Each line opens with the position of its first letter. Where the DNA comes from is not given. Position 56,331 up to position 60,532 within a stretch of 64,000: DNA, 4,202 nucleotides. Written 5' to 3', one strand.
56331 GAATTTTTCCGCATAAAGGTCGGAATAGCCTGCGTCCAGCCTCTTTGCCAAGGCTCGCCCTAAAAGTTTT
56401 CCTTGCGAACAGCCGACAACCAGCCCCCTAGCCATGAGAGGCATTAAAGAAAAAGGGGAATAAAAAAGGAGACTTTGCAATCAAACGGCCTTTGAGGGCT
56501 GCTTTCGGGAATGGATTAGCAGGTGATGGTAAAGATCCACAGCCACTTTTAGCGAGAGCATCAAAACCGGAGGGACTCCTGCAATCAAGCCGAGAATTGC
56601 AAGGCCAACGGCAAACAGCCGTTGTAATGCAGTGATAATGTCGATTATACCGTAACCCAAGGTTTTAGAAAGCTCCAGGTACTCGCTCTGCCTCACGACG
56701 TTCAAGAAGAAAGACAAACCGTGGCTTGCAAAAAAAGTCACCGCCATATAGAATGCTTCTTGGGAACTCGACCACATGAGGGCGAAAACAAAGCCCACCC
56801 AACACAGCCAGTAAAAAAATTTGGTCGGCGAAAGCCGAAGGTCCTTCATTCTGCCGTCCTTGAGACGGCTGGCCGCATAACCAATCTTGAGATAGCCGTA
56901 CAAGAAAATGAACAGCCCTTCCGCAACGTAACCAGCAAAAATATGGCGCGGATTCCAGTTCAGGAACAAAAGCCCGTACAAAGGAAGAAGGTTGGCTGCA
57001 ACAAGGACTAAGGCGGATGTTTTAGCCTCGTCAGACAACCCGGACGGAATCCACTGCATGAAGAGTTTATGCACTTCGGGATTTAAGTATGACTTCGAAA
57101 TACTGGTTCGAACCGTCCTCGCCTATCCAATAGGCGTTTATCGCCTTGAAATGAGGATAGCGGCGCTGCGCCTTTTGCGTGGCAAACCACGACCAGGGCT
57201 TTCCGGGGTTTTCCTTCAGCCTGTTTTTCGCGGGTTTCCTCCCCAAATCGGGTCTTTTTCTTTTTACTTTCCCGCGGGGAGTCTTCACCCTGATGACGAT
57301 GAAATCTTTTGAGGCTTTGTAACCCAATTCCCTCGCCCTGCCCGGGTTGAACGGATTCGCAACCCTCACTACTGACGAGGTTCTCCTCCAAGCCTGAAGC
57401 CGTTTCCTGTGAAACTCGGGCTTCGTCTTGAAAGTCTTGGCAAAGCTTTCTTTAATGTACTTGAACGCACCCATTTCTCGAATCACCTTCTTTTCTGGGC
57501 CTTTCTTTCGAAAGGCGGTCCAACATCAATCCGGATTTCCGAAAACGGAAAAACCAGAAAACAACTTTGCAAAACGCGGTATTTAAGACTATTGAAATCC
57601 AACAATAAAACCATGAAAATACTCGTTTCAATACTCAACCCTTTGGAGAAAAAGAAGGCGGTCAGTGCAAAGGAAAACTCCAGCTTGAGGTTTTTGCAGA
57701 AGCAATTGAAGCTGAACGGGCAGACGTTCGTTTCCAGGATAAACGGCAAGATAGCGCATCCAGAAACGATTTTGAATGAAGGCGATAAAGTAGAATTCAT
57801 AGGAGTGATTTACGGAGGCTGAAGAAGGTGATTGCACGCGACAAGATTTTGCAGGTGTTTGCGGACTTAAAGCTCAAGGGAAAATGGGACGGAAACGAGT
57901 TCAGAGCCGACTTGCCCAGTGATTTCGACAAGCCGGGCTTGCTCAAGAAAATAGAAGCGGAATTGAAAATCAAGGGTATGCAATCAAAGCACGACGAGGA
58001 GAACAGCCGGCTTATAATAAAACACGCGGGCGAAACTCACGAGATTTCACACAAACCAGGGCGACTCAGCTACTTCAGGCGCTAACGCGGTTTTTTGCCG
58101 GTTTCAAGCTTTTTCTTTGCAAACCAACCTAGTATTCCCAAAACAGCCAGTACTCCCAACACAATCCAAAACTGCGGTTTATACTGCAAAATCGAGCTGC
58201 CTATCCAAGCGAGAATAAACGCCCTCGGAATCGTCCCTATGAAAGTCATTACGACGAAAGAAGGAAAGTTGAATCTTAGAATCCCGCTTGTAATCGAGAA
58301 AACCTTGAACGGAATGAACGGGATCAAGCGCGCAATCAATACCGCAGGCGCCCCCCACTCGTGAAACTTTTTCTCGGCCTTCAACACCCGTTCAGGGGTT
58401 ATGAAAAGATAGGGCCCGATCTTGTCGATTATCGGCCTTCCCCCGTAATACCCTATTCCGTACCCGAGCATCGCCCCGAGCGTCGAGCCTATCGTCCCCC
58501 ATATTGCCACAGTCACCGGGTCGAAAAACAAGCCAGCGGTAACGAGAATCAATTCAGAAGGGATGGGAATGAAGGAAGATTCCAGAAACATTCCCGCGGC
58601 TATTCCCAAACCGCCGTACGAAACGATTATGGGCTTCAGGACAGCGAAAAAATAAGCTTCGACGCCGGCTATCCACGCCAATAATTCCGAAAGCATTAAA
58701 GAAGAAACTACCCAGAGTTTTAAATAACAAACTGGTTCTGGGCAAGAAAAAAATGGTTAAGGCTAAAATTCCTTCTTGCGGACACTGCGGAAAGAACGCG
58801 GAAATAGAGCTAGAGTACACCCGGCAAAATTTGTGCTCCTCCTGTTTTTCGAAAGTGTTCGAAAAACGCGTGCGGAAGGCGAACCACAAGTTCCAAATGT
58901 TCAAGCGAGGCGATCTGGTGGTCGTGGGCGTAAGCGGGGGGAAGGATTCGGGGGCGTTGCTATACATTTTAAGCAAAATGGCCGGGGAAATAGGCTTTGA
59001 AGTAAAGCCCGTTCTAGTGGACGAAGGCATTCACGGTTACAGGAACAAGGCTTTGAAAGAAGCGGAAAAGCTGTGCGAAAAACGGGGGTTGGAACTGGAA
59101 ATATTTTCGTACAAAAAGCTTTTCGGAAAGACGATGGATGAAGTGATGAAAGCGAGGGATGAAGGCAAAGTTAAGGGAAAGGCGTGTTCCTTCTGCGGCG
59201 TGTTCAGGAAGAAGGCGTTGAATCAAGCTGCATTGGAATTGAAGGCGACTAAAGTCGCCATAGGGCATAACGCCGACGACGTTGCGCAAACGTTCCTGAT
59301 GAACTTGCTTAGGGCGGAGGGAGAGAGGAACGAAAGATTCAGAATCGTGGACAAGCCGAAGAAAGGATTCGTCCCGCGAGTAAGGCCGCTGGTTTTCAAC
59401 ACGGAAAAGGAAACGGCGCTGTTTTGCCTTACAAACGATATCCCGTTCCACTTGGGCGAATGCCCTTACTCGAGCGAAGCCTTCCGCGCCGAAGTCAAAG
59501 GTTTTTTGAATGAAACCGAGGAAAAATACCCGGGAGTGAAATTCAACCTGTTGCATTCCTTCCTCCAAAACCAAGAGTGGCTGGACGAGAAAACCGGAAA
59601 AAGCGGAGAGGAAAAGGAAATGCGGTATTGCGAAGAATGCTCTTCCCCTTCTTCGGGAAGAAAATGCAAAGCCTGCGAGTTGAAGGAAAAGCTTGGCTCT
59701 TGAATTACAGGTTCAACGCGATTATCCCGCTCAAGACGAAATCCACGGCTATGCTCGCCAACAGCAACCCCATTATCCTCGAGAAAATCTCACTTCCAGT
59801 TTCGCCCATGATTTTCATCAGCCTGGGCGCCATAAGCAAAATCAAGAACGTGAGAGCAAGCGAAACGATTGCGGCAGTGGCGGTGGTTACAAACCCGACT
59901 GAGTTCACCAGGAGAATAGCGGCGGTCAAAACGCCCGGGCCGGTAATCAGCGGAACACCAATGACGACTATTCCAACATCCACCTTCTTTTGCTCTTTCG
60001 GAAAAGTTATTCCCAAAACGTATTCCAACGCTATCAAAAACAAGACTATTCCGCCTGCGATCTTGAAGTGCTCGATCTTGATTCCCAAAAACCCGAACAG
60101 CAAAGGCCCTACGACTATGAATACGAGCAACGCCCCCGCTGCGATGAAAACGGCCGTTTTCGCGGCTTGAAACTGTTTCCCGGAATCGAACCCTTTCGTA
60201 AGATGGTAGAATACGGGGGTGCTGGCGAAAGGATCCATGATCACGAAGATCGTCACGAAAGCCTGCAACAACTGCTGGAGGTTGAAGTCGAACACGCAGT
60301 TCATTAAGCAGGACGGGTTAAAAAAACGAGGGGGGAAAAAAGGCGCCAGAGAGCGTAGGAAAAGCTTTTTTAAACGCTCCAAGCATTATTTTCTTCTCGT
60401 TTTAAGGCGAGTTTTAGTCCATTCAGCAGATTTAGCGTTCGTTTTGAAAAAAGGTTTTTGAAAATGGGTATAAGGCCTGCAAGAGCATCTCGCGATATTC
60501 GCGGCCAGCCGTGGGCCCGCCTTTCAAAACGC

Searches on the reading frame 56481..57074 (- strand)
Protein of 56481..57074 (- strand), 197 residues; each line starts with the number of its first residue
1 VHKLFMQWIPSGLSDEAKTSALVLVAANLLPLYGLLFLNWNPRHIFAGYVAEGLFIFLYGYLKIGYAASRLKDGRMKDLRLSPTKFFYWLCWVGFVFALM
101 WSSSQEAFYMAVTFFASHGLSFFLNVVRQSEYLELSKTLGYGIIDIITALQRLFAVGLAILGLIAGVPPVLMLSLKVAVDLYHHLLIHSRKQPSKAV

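Call 75: search_protein_families(library=pfam, proteins=[window:56481-57074:-], max_evalue=0.01)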
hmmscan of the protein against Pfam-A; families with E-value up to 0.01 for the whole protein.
window:56481-57074:- (197 aa): 1 family
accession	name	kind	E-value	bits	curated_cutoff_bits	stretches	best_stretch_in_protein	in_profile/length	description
PF20108.4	DUF6498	-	2.5e-16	60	23.7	1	15-195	6-205/207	Family of unknown function (DUF6498)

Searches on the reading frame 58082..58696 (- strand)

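Call 75: search_protein_families(library=pfam, proteins=[window:58082-58696:-], max_evalue=0.01)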
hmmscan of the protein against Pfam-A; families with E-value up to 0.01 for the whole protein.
window:58082-58696:- (204 aa): 1 family
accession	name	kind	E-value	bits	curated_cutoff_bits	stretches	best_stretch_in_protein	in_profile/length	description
PF09335.16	VTT_dom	-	1.5e-25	90.5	33.9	1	45-167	1-122/123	VTT domain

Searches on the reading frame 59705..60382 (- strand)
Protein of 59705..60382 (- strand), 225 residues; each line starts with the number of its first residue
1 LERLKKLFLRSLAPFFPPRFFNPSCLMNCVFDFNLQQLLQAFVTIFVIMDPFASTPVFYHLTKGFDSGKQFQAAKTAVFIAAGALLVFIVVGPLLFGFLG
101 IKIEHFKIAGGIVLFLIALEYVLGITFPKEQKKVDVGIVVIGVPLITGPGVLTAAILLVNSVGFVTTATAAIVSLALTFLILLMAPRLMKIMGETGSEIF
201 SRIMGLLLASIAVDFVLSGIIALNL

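Call 75: search_protein_families(library=pfam, proteins=[window:59705-60382:-], max_evalue=0.01)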
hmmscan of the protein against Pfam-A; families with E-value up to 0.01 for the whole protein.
window:59705-60382:- (225 aa): 1 family
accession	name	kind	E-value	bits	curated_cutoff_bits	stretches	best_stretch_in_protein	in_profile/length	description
PF01914.23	MarC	-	5.3e-37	127.7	23.9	1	36-221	2-200/203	MarC family integral membrane protein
